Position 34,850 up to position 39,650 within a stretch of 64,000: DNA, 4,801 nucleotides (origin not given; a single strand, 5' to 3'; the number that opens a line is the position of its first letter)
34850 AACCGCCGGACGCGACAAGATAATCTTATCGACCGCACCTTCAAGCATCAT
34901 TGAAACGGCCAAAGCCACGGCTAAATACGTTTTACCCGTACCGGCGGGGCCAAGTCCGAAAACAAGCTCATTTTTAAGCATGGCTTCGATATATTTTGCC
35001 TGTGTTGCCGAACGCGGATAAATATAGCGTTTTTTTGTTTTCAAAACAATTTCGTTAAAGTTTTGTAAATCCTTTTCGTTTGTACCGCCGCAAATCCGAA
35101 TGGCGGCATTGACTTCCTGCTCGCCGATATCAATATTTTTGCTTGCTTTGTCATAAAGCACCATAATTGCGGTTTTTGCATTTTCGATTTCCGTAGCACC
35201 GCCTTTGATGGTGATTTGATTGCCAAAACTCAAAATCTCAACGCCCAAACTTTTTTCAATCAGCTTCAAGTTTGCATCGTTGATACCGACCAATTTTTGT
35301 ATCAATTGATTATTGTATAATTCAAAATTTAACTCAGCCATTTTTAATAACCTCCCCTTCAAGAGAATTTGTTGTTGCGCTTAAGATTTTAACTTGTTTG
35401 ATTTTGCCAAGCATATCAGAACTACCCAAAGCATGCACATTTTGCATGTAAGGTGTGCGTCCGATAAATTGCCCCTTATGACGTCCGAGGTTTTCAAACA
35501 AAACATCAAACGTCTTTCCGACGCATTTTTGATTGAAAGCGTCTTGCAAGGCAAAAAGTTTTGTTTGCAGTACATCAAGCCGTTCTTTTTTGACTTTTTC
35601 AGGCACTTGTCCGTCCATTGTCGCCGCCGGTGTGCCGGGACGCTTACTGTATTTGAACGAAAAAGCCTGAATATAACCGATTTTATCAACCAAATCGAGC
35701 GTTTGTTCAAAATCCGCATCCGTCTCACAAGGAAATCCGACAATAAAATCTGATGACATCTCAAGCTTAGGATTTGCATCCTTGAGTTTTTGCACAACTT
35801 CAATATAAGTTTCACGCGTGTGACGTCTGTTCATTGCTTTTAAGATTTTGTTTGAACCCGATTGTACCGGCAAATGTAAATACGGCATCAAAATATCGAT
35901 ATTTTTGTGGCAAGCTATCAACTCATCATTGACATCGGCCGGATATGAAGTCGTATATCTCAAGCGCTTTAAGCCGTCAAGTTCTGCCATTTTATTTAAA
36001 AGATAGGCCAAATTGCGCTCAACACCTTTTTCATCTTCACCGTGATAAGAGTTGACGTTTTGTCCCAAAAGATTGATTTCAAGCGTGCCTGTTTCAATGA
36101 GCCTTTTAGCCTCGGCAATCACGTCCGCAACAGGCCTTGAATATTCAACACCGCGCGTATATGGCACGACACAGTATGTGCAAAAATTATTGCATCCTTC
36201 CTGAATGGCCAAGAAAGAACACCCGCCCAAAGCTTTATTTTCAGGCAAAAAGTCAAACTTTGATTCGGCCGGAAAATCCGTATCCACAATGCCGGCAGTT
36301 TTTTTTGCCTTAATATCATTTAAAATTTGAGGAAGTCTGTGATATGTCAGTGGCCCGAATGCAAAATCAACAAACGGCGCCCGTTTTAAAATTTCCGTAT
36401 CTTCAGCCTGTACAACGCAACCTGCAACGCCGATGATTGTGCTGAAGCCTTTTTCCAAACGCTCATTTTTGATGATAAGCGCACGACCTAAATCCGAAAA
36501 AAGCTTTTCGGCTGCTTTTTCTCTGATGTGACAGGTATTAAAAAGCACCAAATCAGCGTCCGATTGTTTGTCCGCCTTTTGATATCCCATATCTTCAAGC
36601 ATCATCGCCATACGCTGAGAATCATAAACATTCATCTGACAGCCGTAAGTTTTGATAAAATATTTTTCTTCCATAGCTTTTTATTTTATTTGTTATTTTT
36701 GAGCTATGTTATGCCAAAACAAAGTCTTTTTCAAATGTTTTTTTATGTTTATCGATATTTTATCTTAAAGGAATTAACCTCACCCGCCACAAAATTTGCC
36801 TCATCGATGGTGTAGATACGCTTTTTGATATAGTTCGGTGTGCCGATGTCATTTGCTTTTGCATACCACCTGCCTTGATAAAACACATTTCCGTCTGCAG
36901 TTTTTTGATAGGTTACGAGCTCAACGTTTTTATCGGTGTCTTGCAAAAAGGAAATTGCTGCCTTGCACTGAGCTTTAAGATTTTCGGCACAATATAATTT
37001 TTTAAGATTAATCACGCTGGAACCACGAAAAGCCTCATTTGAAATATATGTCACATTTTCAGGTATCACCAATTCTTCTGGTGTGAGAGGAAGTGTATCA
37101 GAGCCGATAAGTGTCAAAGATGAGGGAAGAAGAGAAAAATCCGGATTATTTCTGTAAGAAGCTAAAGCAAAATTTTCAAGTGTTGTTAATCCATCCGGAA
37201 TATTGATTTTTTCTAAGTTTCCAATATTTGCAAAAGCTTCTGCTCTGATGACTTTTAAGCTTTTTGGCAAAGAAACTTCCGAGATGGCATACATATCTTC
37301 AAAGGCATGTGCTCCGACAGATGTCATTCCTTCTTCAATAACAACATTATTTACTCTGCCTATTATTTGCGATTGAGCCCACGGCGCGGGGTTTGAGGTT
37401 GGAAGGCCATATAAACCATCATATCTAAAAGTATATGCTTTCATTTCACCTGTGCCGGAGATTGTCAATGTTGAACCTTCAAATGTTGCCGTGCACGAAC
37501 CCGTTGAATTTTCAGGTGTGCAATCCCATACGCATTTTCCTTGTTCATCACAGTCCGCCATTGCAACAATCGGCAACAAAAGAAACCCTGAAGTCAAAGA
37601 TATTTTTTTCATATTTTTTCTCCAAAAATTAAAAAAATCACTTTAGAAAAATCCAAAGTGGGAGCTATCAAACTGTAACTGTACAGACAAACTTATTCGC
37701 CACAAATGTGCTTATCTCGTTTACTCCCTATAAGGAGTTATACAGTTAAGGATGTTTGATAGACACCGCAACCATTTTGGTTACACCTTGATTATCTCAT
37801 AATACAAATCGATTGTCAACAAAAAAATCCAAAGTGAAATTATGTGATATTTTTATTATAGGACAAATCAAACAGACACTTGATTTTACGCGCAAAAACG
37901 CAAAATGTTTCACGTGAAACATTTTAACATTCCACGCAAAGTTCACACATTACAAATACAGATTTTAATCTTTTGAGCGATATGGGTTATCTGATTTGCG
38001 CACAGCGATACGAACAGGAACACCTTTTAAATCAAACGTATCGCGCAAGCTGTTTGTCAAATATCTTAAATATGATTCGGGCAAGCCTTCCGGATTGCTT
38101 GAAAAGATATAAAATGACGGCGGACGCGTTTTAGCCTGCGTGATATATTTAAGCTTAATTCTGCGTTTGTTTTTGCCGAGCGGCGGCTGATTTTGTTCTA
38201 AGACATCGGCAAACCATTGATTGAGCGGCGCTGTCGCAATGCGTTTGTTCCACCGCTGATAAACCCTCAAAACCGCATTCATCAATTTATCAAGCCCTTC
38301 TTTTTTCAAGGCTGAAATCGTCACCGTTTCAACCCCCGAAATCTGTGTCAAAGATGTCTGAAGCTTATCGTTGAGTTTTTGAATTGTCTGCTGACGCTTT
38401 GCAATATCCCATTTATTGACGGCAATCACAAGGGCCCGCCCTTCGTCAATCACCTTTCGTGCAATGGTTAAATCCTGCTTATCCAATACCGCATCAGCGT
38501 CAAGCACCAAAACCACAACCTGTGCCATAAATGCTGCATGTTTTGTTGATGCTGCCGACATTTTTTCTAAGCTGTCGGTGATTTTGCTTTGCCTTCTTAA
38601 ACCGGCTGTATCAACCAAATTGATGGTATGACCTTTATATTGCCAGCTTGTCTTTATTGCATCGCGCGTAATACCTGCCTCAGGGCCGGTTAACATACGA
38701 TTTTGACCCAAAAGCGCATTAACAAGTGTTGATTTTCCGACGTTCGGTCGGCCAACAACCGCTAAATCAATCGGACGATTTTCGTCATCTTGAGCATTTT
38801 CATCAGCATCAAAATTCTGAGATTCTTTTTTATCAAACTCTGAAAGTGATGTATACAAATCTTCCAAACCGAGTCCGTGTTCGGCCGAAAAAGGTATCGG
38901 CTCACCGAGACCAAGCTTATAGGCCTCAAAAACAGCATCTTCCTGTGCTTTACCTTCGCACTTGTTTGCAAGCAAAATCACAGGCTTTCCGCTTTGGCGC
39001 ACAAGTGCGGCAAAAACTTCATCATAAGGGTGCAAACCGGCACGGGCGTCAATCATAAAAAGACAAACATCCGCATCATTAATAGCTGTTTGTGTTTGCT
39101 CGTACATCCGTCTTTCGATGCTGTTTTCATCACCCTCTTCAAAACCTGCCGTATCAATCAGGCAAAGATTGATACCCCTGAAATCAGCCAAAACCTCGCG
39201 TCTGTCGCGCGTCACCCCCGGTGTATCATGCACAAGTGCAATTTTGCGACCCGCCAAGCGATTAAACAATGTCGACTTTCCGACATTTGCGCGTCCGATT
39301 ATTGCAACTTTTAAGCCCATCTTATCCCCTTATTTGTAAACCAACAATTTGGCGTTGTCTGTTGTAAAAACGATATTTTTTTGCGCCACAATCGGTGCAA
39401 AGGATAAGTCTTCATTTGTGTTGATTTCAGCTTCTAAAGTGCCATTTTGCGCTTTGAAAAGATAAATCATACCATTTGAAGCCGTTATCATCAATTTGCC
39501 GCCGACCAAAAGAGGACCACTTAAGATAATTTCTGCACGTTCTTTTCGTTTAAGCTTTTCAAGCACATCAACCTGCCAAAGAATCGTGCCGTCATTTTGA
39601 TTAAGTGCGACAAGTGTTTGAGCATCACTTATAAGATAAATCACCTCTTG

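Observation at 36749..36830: Unrecognised conserved C-terminal ~25-aa module on a BspA-type LRR protein family, present in three places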

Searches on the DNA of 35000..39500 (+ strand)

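Call 8: search_dna_similar(query=window:35000-39500:+, collection=plasmids, mode=near)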
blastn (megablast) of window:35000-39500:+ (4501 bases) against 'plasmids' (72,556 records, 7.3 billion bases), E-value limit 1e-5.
No match.
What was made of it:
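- Tried and rejected: No match for the locus (call 8).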

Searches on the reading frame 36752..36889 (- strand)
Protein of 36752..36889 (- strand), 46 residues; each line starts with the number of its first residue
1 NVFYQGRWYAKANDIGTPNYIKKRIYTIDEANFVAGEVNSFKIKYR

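Call 34: search_protein_representatives(alignment_id=A4)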
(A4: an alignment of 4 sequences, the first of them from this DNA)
Query: 4 sequences, 46 profile positions. Proteins with E-value up to 0.001 (for the whole library): 531; up to 1e-10: 193; up to 1e-30: 0. The best 150 are listed.
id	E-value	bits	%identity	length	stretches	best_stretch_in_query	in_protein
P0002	1.0e-23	99.4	-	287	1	1-46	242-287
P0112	2.9e-20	88.4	-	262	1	1-46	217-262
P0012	4.0e-20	87.9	-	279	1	2-46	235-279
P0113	8.5e-20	86.9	-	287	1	2-46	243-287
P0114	1.2e-19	86.4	-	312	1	4-46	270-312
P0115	2.3e-19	85.5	-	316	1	2-46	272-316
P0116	6.1e-19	84.2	-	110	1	2-46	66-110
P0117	1.0e-18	83.4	-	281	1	2-46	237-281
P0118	1.7e-18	82.8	-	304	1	1-46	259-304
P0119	1.7e-18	82.7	-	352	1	4-46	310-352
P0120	2.2e-18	82.4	-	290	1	2-46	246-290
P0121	2.7e-18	82.1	-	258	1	2-46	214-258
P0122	2.8e-18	82.1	-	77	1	4-46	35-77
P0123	2.8e-18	82.0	-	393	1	4-46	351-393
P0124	3.9e-18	81.6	-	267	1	2-45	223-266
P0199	5.9e-14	68.2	-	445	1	8-46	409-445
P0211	1.3e-13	67.1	-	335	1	7-46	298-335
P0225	8.2e-13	64.5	-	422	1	7-46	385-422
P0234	2.2e-12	63.2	-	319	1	7-46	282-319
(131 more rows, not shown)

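Call 38: search_protein_families(library=pfam, alignment_id=A6, max_evalue=0.001)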
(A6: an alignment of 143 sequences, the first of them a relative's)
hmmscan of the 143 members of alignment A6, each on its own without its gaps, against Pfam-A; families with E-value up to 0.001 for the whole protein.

A. member 1, P0112 (262 aa): 1 family
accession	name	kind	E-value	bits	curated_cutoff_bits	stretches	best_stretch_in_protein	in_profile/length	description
PF13306.12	LRR_5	-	3.2e-23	82.4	27.7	1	56-156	11-112/127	BspA type Leucine rich repeat region (6 copies)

B. families by the number of members that match (of 143 scanned): 7 families
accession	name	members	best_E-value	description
PF13306.12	LRR_5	125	4e-59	BspA type Leucine rich repeat region (6 copies)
PF13855.12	LRR_8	30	4.2e-09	Leucine rich repeat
PF05725.18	FNIP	3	8.8e-09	FNIP Repeat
PF12799.13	LRR_4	3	0.00022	Leucine Rich repeats (2 copies)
PF05593.20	RHS_repeat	2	0.00073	RHS Repeat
PF20521.3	DUF6736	1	8.6e-05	Family of unknown function (DUF6736)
PF01869.26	BcrAD_BadFG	1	0.00065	BadF/BadG/BcrA/BcrD ATPase family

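Call 42: search_solved_structures(query=A4, max_evalue=10, show_alignments=2)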
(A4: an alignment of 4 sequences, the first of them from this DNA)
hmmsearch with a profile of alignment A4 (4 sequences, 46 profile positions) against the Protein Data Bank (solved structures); distinct sequences matched with E-value up to 10: 1.
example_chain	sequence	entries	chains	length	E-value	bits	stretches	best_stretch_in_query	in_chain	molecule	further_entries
2oum_A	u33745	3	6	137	1.4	12.6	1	22-39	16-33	50S ribosomal protein L1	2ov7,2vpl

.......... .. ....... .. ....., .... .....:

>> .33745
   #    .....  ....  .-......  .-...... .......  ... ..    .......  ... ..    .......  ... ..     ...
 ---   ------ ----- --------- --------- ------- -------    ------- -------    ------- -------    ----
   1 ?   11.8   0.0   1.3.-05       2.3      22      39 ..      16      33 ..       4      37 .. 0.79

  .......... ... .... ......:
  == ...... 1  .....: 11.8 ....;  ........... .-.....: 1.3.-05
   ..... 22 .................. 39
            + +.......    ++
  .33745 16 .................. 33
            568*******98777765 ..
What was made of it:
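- Tried and rejected: A profile search with the tail gave only a chance match to ribosomal protein L1 (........, E 1.4; call 42).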

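Call 79: search_protein_families(library=pfam, proteins=[P0199, P0211, P0225, P0234], max_evalue=0.1)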
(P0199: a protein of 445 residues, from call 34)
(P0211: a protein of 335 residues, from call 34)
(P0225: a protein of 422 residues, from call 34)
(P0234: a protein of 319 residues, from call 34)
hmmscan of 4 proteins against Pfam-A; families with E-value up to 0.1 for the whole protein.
P0199 (445 aa): 0 families

P0211 (335 aa): 2 families
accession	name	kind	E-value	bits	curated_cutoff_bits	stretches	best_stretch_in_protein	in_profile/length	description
PF05593.20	RHS_repeat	-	0.0008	20.2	22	1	137-167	1-30/38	RHS Repeat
PF16307.10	DUF4949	-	0.032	14.8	31.1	0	242-298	13-71/110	Domain of unknown function (DUF4949)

P0225 (422 aa): 0 families

P0234 (319 aa): 0 families

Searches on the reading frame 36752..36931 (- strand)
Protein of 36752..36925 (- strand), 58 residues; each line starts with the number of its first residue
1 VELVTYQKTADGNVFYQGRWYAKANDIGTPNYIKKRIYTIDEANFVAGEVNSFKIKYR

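Call 7: find_homologous_proteins(query=window:36752-36925:-, max_evalue=10)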
Query seq(58 aa) (58 aa): 1 proteins with E <= 10 among 1 candidates.
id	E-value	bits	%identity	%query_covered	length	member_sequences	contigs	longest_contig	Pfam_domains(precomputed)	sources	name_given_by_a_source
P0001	1.0e-11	62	60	98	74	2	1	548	-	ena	-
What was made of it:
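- Tried and rejected: A search with the 58-aa tail found one fragment (call 7).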

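Call 55: find_homologous_proteins(query=A8, max_evalue=0.01)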
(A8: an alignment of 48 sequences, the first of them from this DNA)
Query A8 (48 sequences) (48 aa, profile of the alignment): 22 proteins with E <= 0.01 among 94 candidates.
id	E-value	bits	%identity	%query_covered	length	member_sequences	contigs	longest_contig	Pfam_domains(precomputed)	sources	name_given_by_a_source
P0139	9.4e-20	88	64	92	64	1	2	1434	-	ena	-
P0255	2.2e-19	87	59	85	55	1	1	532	-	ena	-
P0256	4.2e-19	86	63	85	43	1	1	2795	-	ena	-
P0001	6.7e-18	82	63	100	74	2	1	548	-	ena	-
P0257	7.3e-18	82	56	100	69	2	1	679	-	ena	-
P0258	1.3e-17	81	51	94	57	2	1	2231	-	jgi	-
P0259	4.7e-17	80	60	83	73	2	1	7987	-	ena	-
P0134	4.8e-17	80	57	100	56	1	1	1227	-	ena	-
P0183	3.2e-16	77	59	98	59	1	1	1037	-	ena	-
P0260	2.8e-14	71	45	83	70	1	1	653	-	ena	-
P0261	3.1e-14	71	50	83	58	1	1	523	-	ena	-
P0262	1.4e-13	69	44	100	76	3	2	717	-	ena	-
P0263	2.7e-12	64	45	98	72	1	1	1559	-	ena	-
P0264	2.6e-11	61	58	50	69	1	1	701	-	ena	-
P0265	6.4e-11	60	68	52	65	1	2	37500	-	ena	-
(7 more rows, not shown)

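Call 59: find_encoding_contigs(protein=P0258, flank=5000, max_places=4)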
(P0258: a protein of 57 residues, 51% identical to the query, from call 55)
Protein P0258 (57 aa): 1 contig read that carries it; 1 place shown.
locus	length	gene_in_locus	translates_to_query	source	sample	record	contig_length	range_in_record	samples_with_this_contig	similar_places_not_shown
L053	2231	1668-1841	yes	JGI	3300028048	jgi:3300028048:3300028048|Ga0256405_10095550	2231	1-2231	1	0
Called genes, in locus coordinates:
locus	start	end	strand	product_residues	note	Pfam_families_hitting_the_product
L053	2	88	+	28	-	?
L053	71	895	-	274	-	PF01790:LGT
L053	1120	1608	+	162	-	PF10722:YbjN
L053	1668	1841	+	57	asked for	-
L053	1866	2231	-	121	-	?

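Call 72: predict_structure(alignment_id=A9)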
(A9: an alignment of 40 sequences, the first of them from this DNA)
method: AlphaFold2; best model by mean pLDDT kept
length: 60 residues; sequences in the alignment: 40
mean_pLDDT: 75.8   pTM: 0.41
mean pLDDT of the five models: 75.8, 75.1, 74.9, 70.7, 70.5
residues with pLDDT >= 90: 0; 70-90: 40; 50-70: 20; < 50: 0
segments of 3 or more residues with pLDDT < 50: none
pLDDT, mean of each block of 10 residues (from residue 1): 77 83 83 76 68 68
secondary structure, 60 per line:
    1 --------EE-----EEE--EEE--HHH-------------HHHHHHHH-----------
elements in order: E16-18 E21-23 H42-49

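Call 77: find_related_loci(query=A8, collection=metagenome_contigs, flank=10000)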
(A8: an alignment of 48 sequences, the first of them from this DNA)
Query A8 (48 aa) in metagenome_contigs; peptide patterns used: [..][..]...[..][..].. (x = any residue, [..] = any of these).
241 stretches matched a pattern; 132 encode a relative of the query (tblastn E <= 1e-3); the best 80 are kept; 80 distinct loci.
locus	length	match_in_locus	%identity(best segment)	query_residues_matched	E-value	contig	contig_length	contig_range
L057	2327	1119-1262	71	1-48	2e-19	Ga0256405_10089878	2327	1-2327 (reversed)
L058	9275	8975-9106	77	5-48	5e-19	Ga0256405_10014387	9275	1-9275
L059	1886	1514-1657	67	1-48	3e-18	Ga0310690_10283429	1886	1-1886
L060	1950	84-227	65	1-48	5e-18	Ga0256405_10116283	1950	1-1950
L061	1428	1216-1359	69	2-48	9e-18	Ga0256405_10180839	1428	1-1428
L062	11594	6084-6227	56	1-48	7e-17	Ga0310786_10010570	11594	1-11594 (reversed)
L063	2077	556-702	65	1-48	1e-16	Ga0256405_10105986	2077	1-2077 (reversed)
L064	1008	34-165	68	5-48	2e-16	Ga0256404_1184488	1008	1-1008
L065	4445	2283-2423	60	2-48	2e-16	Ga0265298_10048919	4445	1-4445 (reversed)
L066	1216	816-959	67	2-48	7e-16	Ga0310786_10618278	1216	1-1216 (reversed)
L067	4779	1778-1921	58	1-48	8e-16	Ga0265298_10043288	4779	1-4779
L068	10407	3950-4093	54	1-48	8e-16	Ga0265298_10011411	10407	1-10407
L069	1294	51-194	67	2-48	1e-15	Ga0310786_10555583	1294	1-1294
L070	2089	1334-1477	65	2-48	2e-15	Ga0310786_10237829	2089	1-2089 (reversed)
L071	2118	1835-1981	61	1-48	2e-15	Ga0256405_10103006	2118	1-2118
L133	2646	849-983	47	5-48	3e-8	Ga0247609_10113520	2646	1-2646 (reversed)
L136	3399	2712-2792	70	22-48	5e-8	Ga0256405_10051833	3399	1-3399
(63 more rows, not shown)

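Call 79: search_protein_families(library=pfam, proteins=[L058:1159-2208:+, L133:1264-2013:+, L136:1386-2792:+], max_evalue=0.1)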
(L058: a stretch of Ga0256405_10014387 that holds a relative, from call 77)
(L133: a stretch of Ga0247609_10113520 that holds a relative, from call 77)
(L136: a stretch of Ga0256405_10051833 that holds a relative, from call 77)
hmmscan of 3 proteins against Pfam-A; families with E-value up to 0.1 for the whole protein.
L058:1159-2208:+ (350 aa): 0 families

L133:1264-2013:+ (250 aa): 3 families
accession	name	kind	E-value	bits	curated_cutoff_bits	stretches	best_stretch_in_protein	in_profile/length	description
PF07661.19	MORN_2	-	0.012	16.1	29.6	0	199-214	1-16/22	MORN repeat variant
PF05593.20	RHS_repeat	-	0.032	15.1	22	0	188-221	2-37/38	RHS Repeat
PF14521.12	Aspzincin_M35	-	0.078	13.8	30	0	59-124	21-92/142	Lysine-specific metallo-endopeptidase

L136:1386-2792:+ (469 aa): 2 families
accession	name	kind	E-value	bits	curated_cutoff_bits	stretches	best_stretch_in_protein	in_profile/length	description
PF05593.20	RHS_repeat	-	0.0089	16.9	22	0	151-165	18-32/38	RHS Repeat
PF23853.1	DUF7216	-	0.059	14.4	27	0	96-128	48-81/107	Family of unknown function (DUF7216)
